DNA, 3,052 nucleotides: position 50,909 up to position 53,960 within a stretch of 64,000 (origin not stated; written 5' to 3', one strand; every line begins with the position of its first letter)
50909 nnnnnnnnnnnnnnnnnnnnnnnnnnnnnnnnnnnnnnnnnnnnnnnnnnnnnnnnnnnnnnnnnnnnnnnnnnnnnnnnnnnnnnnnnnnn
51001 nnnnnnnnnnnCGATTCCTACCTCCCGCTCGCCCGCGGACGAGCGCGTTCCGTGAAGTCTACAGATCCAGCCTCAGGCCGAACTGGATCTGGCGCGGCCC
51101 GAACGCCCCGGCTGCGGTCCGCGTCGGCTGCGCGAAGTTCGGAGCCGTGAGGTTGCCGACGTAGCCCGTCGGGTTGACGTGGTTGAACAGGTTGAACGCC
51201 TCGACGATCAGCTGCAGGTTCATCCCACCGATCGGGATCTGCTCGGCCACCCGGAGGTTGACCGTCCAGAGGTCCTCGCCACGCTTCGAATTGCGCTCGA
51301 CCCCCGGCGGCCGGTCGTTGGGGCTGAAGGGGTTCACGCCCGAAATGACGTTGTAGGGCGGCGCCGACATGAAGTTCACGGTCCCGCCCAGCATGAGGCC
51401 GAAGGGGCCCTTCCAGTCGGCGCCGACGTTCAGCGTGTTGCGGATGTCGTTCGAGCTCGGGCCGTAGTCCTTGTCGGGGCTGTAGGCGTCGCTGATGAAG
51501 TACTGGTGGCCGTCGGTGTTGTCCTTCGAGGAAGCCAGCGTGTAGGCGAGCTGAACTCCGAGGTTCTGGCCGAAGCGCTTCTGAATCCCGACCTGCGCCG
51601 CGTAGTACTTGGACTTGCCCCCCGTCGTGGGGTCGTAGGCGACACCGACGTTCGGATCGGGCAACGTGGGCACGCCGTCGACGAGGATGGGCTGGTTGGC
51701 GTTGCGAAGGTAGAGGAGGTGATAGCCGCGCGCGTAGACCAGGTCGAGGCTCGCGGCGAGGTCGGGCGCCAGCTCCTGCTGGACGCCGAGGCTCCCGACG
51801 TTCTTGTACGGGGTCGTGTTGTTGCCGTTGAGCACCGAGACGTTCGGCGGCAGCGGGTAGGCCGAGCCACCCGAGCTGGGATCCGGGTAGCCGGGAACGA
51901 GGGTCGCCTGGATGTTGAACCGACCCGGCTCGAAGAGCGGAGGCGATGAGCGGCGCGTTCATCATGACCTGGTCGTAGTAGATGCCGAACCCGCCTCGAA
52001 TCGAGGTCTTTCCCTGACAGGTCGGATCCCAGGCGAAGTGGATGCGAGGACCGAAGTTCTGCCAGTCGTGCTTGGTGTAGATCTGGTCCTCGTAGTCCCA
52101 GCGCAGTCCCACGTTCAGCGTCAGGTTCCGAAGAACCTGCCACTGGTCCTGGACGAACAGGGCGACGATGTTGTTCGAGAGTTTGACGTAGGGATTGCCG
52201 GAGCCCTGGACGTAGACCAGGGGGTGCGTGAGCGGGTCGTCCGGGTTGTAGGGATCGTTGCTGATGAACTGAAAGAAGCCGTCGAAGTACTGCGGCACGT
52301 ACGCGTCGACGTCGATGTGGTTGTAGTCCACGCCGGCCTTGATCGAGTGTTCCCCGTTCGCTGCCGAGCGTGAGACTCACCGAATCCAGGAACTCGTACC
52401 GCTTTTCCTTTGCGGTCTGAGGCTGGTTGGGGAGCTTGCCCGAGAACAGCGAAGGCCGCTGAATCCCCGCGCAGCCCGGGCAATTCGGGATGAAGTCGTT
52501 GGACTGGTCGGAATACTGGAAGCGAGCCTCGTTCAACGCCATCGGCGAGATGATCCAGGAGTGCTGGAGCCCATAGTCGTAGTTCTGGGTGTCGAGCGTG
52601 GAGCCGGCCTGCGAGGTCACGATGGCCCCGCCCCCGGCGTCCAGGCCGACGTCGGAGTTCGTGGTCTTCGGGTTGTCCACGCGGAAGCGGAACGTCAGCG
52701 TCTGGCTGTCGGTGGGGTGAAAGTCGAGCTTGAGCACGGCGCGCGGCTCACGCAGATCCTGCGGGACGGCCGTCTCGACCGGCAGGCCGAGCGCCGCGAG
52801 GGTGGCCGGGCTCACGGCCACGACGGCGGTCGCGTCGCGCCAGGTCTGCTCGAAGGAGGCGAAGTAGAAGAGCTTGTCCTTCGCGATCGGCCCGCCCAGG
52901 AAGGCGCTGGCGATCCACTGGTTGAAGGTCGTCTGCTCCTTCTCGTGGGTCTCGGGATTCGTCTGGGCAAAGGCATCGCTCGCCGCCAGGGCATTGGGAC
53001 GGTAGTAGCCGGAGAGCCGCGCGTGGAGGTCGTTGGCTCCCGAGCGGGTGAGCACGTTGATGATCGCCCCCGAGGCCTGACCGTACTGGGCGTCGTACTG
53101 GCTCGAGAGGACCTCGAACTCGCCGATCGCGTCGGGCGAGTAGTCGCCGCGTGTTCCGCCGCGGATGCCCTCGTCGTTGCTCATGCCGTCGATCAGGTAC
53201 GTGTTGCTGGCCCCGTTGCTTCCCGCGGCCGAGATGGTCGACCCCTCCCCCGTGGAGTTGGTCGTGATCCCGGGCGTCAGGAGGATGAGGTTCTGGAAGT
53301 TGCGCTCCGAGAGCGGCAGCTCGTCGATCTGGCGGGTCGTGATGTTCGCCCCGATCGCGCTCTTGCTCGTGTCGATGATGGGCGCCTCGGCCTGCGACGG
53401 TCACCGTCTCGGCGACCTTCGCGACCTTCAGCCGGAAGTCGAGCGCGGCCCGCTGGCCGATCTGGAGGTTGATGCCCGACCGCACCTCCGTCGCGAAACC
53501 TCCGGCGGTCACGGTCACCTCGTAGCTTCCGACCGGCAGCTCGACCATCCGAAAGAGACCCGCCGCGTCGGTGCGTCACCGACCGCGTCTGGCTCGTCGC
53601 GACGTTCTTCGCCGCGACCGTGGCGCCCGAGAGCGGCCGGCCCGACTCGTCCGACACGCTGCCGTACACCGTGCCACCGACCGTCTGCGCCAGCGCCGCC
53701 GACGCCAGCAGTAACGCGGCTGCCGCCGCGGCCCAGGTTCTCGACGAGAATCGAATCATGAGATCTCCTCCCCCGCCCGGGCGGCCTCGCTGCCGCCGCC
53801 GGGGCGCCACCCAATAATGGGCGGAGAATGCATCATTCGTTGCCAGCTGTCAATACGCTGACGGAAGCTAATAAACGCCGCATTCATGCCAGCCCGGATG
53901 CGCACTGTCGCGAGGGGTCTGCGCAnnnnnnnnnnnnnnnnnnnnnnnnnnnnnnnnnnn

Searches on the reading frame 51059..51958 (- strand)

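Call 28: search_protein_families(library=pfam, proteins=[window:51059-51958:-], max_evalue=0.001)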
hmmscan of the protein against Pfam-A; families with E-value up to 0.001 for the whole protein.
window:51059-51958:- (299 aa): 1 family
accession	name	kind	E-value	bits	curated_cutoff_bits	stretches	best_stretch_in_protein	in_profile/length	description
PF25183.1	OMP_b-brl_4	-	3.6e-32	112.1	30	2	21-187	502-680/838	Outer membrane beta barrel domain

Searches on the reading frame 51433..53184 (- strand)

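Call 8: search_protein_families(library=pfam, proteins=[window:51433-53184:-], max_evalue=0.01)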
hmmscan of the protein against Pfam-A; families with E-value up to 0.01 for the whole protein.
window:51433-53184:- (584 aa): 1 family
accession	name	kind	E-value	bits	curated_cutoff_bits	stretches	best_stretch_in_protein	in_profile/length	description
PF25183.1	OMP_b-brl_4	-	6.1e-19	68.4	30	2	46-121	2-73/838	Outer membrane beta barrel domain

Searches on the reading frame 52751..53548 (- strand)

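Call 8: search_protein_families(library=pfam, proteins=[window:52751-53548:-], max_evalue=0.01)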
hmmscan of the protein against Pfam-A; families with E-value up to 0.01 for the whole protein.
window:52751-53548:- (266 aa): 1 family
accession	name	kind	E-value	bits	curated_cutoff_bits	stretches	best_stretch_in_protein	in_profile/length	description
PF13620.12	CarboxypepD_reg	-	1.1e-06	29.4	32.3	1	3-41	44-82/82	Carboxypeptidase regulatory-like domain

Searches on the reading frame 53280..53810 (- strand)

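Call 8: search_protein_families(library=pfam, proteins=[window:53280-53810:-], max_evalue=0.01)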
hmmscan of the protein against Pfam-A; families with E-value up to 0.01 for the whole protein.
window:53280-53810:- (177 aa): 1 family
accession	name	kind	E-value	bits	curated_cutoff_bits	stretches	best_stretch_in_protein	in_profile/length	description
PF13620.12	CarboxypepD_reg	-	7.3e-06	26.7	32.3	1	47-84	1-38/82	Carboxypeptidase regulatory-like domain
